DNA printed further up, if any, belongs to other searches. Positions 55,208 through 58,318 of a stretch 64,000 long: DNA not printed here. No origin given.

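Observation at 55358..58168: Single ORF fusing a secreted 5'-nucleotidase (UshA-like) to a NupC-type nucleoside transporter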

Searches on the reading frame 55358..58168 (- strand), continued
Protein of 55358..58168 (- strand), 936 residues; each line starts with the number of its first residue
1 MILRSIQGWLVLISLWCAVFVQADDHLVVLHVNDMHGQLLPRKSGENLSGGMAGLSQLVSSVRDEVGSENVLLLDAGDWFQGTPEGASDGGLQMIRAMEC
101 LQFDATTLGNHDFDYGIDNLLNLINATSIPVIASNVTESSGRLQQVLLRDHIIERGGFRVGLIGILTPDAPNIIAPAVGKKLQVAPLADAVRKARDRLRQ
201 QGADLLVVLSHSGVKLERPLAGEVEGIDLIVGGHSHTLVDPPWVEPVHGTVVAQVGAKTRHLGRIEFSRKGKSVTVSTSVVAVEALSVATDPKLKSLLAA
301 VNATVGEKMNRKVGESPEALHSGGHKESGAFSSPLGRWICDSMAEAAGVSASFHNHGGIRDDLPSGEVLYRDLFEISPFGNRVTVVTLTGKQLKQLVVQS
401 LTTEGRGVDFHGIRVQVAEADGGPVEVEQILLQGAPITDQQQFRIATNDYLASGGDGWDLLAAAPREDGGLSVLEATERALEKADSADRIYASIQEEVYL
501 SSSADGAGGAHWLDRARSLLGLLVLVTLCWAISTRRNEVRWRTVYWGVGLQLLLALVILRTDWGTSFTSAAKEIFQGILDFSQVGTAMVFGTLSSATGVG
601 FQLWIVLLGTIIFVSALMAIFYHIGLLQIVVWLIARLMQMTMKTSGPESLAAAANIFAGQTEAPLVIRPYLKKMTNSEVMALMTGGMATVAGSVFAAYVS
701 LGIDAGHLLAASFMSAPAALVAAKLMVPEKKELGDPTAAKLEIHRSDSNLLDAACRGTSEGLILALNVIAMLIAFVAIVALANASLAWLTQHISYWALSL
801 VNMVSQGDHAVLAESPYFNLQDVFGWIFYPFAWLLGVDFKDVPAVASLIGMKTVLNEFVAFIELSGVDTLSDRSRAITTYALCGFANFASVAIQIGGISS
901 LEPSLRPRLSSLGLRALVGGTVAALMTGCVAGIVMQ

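Call 65: fold_search(model_id=the predicted structure, library=pdb)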
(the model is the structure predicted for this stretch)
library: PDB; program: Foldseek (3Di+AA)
matches with E <= 10: 920; with E <= 0.001: 111
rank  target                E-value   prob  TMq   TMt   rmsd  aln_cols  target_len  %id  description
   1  2z1a                  1.3e-31  1.00  0.46  0.82   3.6       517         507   27  Crystal structure of 5'-nucleotidase precursor from Thermus thermophilus HB8 (released 2007-11-13)
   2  3ivd_A                1.7e-31  1.00  0.46  0.84   3.2       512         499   24  Putative 5'-Nucleotidase (c4898) from Escherichia Coli in complex with Uridine (released 2009-09-29)
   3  3ivd_B                3.2e-31  1.00  0.46  0.83   3.3       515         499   24  Putative 5'-Nucleotidase (c4898) from Escherichia Coli in complex with Uridine (released 2009-09-29)
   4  4wwl                  3.4e-31  1.00  0.41  0.69   6.1       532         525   22  E. coli 5'-nucleotidase mutant I521C labeled with MTSL (intermediate form) (released 2014-11-26)
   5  6xue_A                1.2e-30  1.00  0.44  0.78   4.1       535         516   23  Human Ecto-5'-nucleotidase (CD73) in complex with A2396 (compound 74 in publication) in the closed form in crystal for (released 2020-04-22)
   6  3ive                  1.2e-30  1.00  0.46  0.84   3.4       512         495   24  Putative 5'-Nucleotidase (c4898) from Escherichia Coli in complex with Cytidine (released 2009-09-29)
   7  7jv8_B                1.5e-30  1.00  0.45  0.80   3.7       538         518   23  Human CD73 (ecto 5'-nucleotidase) in complex with compound 35 (released 2020-09-23)
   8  9r0d_B                1.5e-30  1.00  0.45  0.77   4.0       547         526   22  Human CD73 (ecto 5'-nucleotidase) in complex with compound 7 (released 2025-11-12)
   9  1oi8_A                2.0e-30  1.00  0.41  0.69   6.1       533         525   22  5'-Nucleotidase (E. coli) with an Engineered Disulfide Bridge (P90C, L424C) (released 2004-06-10)
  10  6s7f                  2.1e-30  1.00  0.45  0.78   4.0       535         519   23  Human CD73 (5'-nucleotidase) in complex with PSB12379 (an AOPCP derivative) in the closed state (released 2020-07-22)
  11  1ho5_A                2.5e-30  1.00  0.44  0.76   4.4       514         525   22  5'-NUCLEOTIDASE (E. COLI) IN COMPLEX WITH ADENOSINE AND PHOSPHATE (released 2002-03-20)
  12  9i1h_A                3.6e-30  1.00  0.45  0.77   3.8       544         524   22  Crystal structure of human CD73 (ecto-5'-nucleotidase) in complex with the AMPCP analog PSB-12730 in the closed state  (released 2025-06-11)
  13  9r0d_A                3.6e-30  1.00  0.44  0.75   4.9       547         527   22  Human CD73 (ecto 5'-nucleotidase) in complex with compound 7 (released 2025-11-12)
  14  6tvx                  4.5e-30  1.00  0.44  0.77   3.9       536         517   22  Human CD73 (ecto 5'-nucleotidase) in complex with PSB12676 (an AOPCP derivative, compound 9 in paper) in the closed stat (released 2020-02-19)
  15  6hxw_A                4.7e-30  1.00  0.44  0.77   4.0       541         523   22  structure of human CD73 in complex with antibody IPH53 (released 2019-08-28)
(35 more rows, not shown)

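Call 66: list_cluster_members(proteins=[window:55361-58168:-, P0003, P0015, P0021, P0009])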
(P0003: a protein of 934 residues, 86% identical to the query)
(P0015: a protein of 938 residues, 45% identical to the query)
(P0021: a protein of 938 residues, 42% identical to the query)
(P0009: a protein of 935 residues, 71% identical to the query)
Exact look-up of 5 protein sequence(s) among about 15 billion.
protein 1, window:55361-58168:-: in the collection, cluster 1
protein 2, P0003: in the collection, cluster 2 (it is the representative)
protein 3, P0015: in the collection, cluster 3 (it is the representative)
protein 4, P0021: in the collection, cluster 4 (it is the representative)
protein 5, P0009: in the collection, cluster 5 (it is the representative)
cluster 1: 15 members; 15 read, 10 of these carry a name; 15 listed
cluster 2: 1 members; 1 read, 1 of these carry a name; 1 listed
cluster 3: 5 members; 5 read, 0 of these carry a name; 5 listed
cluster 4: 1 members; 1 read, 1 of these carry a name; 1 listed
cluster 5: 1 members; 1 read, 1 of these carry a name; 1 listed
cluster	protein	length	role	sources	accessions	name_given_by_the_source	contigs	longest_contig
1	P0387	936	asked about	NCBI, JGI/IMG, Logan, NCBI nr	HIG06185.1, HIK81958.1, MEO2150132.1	MAG TPA: hypothetical protein EYQ08_10735 [Planctomycetes bacterium] | hypothetical protein [Planctomycetota bacterium]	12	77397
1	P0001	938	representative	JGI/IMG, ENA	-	CNT family concentrative nucleoside transporter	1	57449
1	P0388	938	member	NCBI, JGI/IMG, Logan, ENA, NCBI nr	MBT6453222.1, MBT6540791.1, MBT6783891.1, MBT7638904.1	MAG: hypothetical protein HOK60_09500 [Planctomycetes bacterium] | CNT family concentrative nucleoside transporter | hypothetical protein [Planctomycetota bacterium]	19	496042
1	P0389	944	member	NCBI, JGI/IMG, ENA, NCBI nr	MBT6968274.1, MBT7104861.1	MAG: hypothetical protein HN940_11250 [Planctomycetes bacterium] | hypothetical protein [Planctomycetota bacterium]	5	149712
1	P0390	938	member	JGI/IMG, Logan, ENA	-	CNT family concentrative nucleoside transporter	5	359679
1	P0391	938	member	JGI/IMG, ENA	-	CNT family concentrative nucleoside transporter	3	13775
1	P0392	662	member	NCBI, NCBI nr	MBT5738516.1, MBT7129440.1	MAG: hypothetical protein HN891_01845, partial [Planctomycetes bacterium] | hypothetical protein [Planctomycetota bacterium]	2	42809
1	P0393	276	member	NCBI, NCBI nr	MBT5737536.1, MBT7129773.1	MAG: hypothetical protein HN891_03580, partial [Planctomycetes bacterium] | hypothetical protein [Planctomycetota bacterium]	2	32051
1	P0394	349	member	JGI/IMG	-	CNT family concentrative nucleoside transporter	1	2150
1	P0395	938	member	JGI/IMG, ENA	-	CNT family concentrative nucleoside transporter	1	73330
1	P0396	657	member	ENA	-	-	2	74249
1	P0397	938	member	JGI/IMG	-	-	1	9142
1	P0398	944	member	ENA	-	-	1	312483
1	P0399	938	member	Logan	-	-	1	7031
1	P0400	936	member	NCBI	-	-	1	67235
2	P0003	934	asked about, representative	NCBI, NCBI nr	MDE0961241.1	MAG: 5'-nucleotidase C-terminal domain-containing protein [Planctomycetota bacterium] | 5'-nucleotidase C-terminal domain-containing protein [Planctomycetota bacterium]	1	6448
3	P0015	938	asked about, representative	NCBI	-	-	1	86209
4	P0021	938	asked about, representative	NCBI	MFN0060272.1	MAG: nucleoside transporter C-terminal domain-containing protein [Planctomycetota ...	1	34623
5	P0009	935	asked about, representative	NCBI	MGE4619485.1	MAG: nucleoside transporter C-terminal domain-containing protein [Planctomycetota ...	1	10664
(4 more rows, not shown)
